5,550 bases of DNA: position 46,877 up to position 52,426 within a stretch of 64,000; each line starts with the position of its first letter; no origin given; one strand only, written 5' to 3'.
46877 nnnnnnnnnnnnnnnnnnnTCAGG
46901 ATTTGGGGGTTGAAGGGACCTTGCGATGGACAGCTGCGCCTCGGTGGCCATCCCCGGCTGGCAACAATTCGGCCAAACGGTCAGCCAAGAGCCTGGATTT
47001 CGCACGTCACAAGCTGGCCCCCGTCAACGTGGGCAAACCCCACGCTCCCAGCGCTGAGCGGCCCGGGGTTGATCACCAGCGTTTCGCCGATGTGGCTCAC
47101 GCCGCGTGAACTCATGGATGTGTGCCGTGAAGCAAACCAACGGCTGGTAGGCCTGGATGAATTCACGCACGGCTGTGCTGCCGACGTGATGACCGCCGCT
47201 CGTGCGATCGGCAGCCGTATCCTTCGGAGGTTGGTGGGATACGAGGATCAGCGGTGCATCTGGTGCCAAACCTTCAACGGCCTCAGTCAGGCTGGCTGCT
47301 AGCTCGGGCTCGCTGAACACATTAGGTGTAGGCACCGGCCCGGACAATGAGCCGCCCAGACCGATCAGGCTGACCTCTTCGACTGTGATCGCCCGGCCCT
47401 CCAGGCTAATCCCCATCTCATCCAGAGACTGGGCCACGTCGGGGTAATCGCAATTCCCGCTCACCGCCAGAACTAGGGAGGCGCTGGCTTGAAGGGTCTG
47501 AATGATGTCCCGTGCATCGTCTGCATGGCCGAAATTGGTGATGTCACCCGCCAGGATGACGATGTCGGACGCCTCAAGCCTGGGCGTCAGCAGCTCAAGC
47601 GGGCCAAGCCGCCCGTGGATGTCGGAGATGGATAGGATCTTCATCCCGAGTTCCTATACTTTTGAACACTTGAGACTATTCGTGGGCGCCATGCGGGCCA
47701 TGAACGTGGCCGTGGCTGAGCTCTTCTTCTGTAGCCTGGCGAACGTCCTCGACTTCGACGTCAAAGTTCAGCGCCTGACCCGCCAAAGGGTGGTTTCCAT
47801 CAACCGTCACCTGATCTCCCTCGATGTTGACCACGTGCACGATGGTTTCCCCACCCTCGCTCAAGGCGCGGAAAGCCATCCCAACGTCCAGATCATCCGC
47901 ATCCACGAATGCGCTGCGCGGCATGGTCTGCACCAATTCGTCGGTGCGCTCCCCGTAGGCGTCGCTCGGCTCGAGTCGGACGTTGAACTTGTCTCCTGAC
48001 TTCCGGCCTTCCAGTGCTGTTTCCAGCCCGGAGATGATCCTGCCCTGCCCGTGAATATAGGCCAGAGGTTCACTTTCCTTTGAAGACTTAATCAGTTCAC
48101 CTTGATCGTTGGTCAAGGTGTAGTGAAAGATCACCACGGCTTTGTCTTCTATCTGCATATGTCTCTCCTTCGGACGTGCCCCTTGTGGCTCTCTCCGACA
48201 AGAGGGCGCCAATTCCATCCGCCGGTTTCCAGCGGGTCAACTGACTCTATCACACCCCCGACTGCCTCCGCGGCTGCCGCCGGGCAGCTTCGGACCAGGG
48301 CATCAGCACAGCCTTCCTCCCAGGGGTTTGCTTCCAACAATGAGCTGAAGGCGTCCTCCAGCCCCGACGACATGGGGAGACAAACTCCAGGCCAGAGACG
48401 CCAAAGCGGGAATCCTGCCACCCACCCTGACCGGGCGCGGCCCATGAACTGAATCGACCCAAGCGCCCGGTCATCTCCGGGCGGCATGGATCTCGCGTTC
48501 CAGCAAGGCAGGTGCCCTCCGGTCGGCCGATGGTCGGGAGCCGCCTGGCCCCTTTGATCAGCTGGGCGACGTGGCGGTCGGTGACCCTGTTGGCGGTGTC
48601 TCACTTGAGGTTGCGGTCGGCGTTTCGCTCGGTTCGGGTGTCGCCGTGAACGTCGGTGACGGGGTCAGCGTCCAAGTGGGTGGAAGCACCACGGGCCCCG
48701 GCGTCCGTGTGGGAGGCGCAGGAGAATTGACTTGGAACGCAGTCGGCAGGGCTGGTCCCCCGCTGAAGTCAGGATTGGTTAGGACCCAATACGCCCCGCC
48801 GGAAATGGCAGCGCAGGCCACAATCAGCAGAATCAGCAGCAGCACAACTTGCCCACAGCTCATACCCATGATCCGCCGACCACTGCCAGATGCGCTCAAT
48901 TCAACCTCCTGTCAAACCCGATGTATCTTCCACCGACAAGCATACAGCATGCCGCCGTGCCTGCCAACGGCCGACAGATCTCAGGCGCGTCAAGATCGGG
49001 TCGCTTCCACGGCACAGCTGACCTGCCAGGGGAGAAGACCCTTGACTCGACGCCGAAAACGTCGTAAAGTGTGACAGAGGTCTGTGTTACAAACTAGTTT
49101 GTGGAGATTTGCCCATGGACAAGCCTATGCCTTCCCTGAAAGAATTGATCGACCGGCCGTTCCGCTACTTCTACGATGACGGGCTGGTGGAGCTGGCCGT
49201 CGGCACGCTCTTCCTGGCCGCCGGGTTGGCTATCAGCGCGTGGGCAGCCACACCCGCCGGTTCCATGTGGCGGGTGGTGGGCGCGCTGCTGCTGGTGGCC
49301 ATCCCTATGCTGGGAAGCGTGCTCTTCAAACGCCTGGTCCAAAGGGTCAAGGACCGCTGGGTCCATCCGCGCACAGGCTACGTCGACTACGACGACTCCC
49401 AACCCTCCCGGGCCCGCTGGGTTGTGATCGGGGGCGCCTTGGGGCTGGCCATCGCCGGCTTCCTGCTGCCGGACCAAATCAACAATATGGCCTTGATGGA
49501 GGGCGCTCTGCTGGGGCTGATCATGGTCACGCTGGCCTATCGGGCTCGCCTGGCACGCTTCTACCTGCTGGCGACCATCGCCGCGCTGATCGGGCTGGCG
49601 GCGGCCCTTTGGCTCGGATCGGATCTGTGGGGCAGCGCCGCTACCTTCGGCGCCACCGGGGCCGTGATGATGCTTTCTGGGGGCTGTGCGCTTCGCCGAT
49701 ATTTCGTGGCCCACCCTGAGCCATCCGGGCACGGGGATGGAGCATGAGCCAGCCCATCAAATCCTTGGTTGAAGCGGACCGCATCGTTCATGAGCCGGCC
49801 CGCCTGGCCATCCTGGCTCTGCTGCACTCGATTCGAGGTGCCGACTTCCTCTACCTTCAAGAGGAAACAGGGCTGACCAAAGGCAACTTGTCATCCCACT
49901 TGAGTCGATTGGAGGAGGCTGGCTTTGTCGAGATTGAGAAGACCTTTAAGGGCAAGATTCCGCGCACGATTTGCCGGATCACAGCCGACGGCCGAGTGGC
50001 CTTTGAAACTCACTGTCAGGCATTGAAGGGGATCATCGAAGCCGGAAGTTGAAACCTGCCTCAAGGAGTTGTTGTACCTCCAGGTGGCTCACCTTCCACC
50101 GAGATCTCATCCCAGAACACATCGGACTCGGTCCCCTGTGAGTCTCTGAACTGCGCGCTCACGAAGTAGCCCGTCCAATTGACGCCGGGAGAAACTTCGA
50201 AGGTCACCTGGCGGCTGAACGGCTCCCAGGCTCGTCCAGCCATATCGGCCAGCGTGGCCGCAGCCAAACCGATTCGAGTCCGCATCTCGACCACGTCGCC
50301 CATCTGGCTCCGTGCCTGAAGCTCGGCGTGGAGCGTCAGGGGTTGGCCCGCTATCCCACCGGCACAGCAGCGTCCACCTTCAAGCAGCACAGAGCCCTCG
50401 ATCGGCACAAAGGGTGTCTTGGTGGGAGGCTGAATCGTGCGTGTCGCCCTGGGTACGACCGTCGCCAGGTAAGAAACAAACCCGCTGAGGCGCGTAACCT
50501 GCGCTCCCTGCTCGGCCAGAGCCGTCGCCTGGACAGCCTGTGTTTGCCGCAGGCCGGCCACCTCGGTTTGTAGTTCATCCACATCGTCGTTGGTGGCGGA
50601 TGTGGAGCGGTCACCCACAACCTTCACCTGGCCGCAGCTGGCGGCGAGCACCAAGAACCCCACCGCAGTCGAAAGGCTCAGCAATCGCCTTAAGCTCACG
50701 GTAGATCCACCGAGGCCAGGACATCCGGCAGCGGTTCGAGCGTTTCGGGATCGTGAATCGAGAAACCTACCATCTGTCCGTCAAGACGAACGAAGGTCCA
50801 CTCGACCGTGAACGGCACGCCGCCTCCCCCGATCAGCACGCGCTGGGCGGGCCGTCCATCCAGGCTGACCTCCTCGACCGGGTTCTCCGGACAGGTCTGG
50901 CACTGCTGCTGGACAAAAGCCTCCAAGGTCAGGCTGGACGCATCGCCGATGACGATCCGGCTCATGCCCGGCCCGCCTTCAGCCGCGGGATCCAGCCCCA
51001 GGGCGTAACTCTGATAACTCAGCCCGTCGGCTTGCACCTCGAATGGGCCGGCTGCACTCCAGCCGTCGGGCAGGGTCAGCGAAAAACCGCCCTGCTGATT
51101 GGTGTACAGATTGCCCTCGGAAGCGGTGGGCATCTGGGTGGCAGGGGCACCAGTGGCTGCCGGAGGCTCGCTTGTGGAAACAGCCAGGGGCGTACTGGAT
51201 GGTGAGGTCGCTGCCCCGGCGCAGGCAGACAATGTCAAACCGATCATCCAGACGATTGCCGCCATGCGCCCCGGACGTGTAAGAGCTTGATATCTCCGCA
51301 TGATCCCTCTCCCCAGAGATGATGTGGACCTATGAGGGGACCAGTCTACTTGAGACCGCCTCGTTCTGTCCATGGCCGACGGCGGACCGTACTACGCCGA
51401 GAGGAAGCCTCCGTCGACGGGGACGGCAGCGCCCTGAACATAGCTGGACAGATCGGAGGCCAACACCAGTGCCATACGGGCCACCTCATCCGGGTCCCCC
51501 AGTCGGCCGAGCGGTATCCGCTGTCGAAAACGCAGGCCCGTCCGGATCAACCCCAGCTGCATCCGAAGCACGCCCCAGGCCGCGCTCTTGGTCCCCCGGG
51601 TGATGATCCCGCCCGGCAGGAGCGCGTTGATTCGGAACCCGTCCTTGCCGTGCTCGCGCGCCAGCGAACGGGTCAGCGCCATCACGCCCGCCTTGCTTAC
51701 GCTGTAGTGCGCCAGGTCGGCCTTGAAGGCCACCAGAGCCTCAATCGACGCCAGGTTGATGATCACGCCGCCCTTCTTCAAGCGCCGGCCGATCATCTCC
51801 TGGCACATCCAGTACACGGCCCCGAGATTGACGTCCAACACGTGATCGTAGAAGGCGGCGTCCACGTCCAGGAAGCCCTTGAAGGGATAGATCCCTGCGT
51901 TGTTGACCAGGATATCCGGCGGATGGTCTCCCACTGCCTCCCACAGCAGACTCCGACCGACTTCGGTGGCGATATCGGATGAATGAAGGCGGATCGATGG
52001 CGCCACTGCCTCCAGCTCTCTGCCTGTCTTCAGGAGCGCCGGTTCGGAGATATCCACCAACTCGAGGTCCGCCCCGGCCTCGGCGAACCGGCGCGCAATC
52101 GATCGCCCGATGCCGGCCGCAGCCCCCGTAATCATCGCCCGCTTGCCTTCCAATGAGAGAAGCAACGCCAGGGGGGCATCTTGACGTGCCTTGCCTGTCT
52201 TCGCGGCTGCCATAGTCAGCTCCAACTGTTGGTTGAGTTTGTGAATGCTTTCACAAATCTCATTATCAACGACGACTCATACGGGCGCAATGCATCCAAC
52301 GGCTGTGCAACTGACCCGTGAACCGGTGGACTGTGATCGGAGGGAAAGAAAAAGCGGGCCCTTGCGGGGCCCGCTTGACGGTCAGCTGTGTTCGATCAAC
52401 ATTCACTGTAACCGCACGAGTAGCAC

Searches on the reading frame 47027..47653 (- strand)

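Call 11: search_protein_families(library=pfam, proteins=[window:47027-47653:-])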
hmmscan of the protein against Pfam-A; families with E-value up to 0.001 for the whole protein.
window:47027-47653:- (209 aa): 3 families
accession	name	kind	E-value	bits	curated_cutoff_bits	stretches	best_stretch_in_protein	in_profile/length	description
PF00149.33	Metallophos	-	3.1e-14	54.3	21.5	1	4-181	1-190/191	Calcineurin-like phosphoesterase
PF12850.12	Metallophos_2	-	4.2e-09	37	27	1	4-86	1-81/154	Calcineurin-like phosphoesterase superfamily domain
PF14582.11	Metallophos_3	-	2e-05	24.5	28.2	0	130-185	171-225/259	Metallophosphoesterase, calcineurin superfamily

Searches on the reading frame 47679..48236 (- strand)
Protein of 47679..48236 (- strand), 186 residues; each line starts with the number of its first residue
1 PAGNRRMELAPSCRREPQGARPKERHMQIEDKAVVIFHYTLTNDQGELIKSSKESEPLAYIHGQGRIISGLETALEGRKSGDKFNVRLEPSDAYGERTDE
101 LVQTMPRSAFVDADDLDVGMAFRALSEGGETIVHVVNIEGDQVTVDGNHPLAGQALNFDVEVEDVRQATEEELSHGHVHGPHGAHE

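Call 11: search_protein_families(library=pfam, proteins=[window:47679-48236:-])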
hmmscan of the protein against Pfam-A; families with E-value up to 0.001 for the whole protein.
window:47679-48236:- (186 aa): 1 family
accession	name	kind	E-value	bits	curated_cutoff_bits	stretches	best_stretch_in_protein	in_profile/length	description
PF00254.34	FKBP_C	-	9.5e-12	45.5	21.1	1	29-99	5-76/94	FKBP-type peptidyl-prolyl cis-trans isomerase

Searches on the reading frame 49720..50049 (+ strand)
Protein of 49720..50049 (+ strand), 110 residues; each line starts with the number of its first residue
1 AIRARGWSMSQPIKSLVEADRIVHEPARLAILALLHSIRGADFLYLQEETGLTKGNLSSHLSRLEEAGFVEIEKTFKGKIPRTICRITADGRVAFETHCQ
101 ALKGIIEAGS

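Call 11: search_protein_families(library=pfam, proteins=[window:49720-50049:+])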
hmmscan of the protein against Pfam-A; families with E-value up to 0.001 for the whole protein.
window:49720-50049:+ (110 aa): 7 families
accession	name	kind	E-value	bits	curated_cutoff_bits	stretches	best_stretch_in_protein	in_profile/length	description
PF13601.12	HTH_34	-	7.3e-27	93.8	27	1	28-106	2-80/80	Winged helix DNA-binding domain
PF12840.13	HTH_20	-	2e-08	34.5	27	1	25-72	3-50/51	Helix-turn-helix domain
PF01022.26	HTH_5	-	3.6e-07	30.4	22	1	26-71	2-46/47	Bacterial regulatory protein, arsR family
PF12802.13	MarR_2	-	8.2e-06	26.3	27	1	31-73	10-53/61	MarR family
PF13412.12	HTH_24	-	6.6e-05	22.8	21.9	1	32-71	9-48/48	Winged helix-turn-helix DNA-binding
PF01047.28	MarR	-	0.0002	21.6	24.6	1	27-71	4-48/59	MarR family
PF03551.20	PadR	-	0.00028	21.3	27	1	49-96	26-74/75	Transcriptional regulator PadR-like family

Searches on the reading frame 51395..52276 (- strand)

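Call 11: search_protein_families(library=pfam, proteins=[window:51395-52276:-])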
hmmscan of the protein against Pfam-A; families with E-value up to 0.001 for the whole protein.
window:51395-52276:- (294 aa): 2 families
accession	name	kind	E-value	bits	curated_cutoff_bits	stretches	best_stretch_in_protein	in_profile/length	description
PF13561.12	adh_short_C2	-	1e-48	166.5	27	1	51-291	1-235/236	Enoyl-(Acyl carrier protein) reductase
PF00106.31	adh_short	-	3.9e-36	124.8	26.6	1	45-231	1-189/195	short chain dehydrogenase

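Call 69: search_protein_families(library=ncbifam, proteins=[window:51395-52213:-])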
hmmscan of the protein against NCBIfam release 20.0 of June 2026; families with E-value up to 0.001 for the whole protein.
window:51395-52213:- (273 aa): 225 families (the best 25 are shown)
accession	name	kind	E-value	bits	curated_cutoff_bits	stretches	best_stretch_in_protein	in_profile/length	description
NF005559.1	PRK07231.1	subfamily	1e-52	179.2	215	1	21-271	2-248/249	glucose 1-dehydrogenase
NF004791.0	PRK06138.1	equivalog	9.5e-49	166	312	1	20-271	2-250/252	SDR family oxidoreductase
NF004198.0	PRK05653.1-3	equivalog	6.3e-48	163.4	296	1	20-270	4-246/248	3-oxoacyl-ACP reductase FabG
NF052558.1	MBtsdlDhBudC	equivalog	7.6e-48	163.3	270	1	22-270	2-241/250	meso-2,3-butanediol dehydrogenase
NF053807.1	RhamDHLra1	equivalog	8.9e-48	163.2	400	1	21-270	2-247/252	L-rhamnose 1-dehydrogenase Lra1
NF005067.0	PRK06484.1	equivalog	3.1e-47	161.3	713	1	7-272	258-513/524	short chain dehydrogenase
TIGR01832.1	kduD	equivalog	7.9e-45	153.3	338.85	1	20-272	2-247/248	2-dehydro-3-deoxy-D-gluconate 5-dehydrogenase KduD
NF005309.0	PRK06841.1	subfamily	6.9e-44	150.3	286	1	19-270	11-252/255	GolD/DthD family dehydrogenase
TIGR01830.1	3oxo_ACP_reduc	equivalog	1.7e-43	149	297.75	1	26-270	1-238/239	3-oxoacyl-[acyl-carrier-protein] reductase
NF009466.0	PRK12826.1-2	subfamily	5.2e-42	144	222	1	24-270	4-244/248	3-oxoacyl-ACP reductase FabG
NF004197.0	PRK05653.1-1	equivalog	7.7e-41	140.3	332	1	20-271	4-247/249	3-oxoacyl-ACP reductase FabG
NF006693.0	PRK09242.1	equivalog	1.1e-40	139.4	328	1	20-272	7-255/258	SDR family oxidoreductase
NF009468.0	PRK12826.1-4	equivalog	1.8e-40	139.3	318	1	20-270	4-247/256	SDR family oxidoreductase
NF006070.0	PRK08213.1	subfamily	5.1e-40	137.6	279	1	18-270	7-256/259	gluconate 5-dehydrogenase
NF004202.0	PRK05653.2-2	equivalog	7.5e-40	137.1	333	1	19-269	3-246/259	3-oxoacyl-ACP reductase FabG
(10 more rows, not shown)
